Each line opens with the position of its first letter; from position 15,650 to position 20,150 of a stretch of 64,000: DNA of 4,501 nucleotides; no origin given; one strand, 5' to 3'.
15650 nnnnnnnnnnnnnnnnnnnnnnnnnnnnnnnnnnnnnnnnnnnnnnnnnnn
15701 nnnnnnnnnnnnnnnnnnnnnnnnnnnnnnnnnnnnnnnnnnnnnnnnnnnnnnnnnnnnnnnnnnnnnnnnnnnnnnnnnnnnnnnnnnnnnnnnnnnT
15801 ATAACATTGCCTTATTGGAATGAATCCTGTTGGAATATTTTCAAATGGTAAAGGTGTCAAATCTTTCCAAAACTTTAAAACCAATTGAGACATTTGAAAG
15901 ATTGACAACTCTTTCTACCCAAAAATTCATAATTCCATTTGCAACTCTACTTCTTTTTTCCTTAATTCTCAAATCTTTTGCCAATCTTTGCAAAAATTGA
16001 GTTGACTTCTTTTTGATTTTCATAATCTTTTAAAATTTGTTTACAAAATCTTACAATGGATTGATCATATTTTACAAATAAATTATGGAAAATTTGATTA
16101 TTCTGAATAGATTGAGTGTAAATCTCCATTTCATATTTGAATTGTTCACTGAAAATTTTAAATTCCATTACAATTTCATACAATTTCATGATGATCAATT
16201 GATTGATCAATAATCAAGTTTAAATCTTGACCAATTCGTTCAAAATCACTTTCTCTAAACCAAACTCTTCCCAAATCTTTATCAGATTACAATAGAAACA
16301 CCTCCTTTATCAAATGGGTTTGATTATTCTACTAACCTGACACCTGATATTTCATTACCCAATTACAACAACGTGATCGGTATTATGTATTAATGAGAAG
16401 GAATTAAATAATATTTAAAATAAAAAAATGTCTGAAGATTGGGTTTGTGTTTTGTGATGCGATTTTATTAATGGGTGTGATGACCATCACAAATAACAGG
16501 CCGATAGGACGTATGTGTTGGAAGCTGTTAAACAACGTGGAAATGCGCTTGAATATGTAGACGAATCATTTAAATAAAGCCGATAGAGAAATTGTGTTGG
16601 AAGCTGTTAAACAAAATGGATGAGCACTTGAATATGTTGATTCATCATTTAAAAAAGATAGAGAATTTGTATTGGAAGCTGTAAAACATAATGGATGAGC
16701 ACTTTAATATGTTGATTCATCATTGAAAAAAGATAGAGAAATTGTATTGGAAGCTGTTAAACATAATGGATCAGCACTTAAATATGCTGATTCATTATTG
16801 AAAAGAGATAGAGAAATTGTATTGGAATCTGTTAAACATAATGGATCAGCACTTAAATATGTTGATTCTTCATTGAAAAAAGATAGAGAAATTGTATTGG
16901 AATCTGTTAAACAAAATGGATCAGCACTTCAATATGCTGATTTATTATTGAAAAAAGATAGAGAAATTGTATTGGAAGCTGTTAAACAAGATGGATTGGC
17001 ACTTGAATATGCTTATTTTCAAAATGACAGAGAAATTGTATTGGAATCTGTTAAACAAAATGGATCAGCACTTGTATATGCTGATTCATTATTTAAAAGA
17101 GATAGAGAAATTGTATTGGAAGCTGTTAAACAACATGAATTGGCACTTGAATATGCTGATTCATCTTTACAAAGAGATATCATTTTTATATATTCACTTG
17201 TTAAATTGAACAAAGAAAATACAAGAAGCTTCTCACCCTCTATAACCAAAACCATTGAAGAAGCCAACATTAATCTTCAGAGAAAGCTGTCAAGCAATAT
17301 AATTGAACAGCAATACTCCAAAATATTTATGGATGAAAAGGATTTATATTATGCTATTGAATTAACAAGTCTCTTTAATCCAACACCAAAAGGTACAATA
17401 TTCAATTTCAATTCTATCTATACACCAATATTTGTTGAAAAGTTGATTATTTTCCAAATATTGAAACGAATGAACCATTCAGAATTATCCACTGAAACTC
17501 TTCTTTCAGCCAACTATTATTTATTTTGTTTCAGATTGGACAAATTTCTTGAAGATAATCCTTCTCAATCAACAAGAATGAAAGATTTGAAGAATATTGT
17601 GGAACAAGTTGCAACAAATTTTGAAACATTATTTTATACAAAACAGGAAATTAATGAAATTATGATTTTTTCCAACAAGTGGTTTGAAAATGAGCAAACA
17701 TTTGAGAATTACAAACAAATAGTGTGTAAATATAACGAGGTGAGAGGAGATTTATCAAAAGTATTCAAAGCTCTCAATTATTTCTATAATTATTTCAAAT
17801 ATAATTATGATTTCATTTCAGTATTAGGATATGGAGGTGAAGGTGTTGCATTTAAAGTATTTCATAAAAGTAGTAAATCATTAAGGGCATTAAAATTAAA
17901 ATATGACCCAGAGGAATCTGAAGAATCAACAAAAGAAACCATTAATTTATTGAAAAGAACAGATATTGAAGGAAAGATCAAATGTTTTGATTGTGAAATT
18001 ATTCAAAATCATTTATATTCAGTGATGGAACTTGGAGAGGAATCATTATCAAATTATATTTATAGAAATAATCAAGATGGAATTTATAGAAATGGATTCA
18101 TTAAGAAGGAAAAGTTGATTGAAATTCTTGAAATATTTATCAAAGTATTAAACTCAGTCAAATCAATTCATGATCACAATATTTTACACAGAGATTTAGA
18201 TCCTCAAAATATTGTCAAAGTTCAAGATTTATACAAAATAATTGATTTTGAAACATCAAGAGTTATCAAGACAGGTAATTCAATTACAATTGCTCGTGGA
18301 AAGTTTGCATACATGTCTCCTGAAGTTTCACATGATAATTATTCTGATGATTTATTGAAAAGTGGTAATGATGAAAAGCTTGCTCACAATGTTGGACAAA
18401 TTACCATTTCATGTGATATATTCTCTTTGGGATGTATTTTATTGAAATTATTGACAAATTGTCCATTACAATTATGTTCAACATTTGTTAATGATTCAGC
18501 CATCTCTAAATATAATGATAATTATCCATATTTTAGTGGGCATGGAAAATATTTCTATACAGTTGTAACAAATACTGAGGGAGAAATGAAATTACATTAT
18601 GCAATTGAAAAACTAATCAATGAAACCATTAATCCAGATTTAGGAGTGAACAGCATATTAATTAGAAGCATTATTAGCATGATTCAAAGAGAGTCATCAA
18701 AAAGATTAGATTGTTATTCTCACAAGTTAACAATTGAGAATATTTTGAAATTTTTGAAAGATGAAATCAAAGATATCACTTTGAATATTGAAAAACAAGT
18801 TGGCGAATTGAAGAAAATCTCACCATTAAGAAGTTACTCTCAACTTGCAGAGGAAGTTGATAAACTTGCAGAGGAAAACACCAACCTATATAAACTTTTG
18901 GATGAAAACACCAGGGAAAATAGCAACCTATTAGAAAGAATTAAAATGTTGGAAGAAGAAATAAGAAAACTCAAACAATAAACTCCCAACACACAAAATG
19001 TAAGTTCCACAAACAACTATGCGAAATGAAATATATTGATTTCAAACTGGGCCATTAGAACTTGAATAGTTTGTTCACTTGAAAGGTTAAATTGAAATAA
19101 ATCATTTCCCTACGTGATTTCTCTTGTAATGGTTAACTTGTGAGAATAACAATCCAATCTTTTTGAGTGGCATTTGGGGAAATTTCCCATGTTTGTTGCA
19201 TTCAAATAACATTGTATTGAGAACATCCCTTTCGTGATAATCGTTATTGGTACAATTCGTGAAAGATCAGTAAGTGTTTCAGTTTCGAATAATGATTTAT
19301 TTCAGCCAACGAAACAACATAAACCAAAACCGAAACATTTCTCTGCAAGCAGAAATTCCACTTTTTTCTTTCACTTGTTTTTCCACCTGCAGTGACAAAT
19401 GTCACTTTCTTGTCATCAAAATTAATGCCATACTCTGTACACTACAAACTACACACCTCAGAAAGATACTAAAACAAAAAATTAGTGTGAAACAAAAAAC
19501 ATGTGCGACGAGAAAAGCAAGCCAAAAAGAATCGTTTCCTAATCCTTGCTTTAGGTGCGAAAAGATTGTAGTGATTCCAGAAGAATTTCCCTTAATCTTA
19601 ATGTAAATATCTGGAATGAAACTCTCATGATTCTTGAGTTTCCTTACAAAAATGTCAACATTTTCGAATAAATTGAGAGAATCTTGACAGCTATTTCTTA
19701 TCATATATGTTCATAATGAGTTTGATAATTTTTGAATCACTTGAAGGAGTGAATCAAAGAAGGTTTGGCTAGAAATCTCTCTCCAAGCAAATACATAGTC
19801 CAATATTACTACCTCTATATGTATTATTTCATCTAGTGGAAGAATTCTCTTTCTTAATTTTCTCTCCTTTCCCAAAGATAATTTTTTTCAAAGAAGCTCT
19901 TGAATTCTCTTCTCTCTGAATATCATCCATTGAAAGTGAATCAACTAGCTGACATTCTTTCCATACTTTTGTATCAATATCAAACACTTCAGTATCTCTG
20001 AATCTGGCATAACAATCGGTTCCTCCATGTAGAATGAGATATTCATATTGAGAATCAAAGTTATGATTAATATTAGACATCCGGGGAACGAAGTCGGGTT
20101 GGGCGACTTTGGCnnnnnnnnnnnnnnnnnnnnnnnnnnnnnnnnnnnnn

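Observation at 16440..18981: Kinase with an N-terminal array of 34-aa DUF4116-like repeats; the 5' repeats are decayed with repeated in-frame TGA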

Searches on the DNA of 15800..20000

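Call 39: search_rna_families(source=window, start=15800, end=20000, threshold=evalue, max_evalue=1)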
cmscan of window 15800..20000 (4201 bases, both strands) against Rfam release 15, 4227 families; matches with E-value up to 1: 1.
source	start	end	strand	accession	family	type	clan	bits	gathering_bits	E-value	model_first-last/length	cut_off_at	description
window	19267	19346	-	RF04120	MIR5998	Gene; miRNA;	-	21.1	180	0.25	1-173/173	no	MIR5998 microRNA precursor family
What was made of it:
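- No SECIS-like element was found in 15800-20000 (call 39).
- Tried and rejected: No SECIS element was found (call 39).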

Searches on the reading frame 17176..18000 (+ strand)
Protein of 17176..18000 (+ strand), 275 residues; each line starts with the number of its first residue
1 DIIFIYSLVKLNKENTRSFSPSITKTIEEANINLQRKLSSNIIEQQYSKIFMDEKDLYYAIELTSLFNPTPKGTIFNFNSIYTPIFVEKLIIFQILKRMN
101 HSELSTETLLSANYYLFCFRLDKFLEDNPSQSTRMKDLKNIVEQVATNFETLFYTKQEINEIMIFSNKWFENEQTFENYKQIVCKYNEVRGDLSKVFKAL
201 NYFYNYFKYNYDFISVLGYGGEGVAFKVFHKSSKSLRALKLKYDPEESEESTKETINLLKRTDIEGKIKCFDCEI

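Call 50: find_homologous_proteins(query=window:17176-18000:+, max_evalue=0.00001)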
Query window:17176-18000:+: 578 candidates shared short words with the query, none scored E <= 0.00001.
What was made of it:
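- Tried and rejected: I queried the non-repeat part 17176-18000 and got no hit at all, although 90%-identical paralogs exist (call 50).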
